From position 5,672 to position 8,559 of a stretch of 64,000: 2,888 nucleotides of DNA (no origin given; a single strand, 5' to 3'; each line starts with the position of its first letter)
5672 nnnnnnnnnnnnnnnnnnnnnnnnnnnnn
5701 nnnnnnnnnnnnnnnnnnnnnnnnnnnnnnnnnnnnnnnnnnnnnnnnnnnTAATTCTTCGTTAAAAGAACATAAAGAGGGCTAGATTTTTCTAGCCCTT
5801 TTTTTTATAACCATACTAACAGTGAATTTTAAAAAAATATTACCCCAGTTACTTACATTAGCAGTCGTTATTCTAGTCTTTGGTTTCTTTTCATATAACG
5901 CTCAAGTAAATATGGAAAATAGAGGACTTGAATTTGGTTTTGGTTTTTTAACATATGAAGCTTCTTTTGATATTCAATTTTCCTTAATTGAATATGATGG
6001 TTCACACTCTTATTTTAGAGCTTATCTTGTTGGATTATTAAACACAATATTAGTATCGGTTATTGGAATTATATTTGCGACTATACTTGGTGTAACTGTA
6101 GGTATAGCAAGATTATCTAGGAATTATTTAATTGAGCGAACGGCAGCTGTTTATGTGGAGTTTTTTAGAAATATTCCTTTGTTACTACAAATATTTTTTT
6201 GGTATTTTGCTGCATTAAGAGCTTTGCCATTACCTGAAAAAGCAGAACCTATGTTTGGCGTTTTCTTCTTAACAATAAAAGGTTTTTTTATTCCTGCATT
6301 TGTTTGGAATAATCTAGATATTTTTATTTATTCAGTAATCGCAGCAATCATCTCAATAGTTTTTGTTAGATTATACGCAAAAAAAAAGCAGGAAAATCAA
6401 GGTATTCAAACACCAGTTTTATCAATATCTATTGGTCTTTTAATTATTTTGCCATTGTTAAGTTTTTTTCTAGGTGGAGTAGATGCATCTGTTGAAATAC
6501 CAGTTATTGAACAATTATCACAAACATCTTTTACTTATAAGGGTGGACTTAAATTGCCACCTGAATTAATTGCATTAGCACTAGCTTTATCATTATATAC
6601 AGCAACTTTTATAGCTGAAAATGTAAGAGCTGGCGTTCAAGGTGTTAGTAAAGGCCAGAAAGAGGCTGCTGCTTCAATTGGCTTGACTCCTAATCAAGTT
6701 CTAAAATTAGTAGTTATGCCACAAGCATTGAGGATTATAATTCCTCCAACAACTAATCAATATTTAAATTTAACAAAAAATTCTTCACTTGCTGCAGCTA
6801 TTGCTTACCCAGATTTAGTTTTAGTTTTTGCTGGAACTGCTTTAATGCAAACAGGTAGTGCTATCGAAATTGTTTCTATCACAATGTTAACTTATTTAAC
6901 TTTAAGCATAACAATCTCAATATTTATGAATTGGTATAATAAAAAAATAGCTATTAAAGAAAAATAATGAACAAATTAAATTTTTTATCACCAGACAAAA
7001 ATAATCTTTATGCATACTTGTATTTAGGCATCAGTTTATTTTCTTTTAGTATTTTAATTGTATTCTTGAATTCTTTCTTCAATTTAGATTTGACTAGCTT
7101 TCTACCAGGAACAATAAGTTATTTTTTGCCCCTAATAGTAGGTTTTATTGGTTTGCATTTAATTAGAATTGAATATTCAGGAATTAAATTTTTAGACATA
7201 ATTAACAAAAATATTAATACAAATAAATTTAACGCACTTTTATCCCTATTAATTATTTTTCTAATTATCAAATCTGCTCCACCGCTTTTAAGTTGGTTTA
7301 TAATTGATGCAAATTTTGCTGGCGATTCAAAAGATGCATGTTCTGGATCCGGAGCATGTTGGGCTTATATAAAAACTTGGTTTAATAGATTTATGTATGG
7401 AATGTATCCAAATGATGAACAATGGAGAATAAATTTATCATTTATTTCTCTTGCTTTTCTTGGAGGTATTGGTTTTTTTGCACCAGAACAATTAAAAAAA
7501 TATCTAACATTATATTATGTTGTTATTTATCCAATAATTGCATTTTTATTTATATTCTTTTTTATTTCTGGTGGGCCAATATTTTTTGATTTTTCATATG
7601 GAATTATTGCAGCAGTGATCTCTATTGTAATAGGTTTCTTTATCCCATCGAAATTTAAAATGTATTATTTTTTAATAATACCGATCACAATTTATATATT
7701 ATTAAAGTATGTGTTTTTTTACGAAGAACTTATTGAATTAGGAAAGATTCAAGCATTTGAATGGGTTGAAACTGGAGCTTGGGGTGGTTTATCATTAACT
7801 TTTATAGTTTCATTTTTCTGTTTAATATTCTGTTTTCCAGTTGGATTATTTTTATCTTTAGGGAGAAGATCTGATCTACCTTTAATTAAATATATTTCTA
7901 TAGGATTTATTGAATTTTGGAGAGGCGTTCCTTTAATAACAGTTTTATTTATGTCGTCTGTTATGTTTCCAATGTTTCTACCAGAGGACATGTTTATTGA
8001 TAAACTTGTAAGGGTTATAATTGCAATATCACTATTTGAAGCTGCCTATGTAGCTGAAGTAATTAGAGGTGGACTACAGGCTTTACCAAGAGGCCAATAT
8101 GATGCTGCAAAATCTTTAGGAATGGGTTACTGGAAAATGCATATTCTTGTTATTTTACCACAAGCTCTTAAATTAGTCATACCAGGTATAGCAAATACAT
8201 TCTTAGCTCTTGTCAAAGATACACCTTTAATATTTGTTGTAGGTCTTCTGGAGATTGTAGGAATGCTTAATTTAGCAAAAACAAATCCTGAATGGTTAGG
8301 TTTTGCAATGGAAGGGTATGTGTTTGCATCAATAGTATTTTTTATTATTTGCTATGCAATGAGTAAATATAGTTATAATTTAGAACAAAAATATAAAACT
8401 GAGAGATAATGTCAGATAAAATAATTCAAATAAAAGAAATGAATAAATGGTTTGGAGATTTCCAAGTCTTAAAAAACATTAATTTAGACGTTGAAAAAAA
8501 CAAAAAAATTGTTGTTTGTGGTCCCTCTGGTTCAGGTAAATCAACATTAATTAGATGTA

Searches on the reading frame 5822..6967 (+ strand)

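Call 19: search_protein_families(library=pfam, proteins=[window:5822-6967:+], max_evalue=0.001)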
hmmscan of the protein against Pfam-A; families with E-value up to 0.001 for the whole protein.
window:5822-6967:+ (381 aa): 1 family
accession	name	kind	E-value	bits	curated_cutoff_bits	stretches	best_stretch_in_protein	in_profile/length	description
PF00528.27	BPD_transp_1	-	1.2e-10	41.9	26.4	1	206-376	32-182/184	Binding-protein-dependent transport system inner membrane component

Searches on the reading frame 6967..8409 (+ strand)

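Call 19: search_protein_families(library=pfam, proteins=[window:6967-8409:+], max_evalue=0.001)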
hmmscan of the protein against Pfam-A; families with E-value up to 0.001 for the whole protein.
window:6967-8409:+ (480 aa): 1 family
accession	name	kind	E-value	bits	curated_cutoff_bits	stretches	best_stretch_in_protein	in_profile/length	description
PF00528.27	BPD_transp_1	-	5e-16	59.4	26.4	1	292-464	4-169/184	Binding-protein-dependent transport system inner membrane component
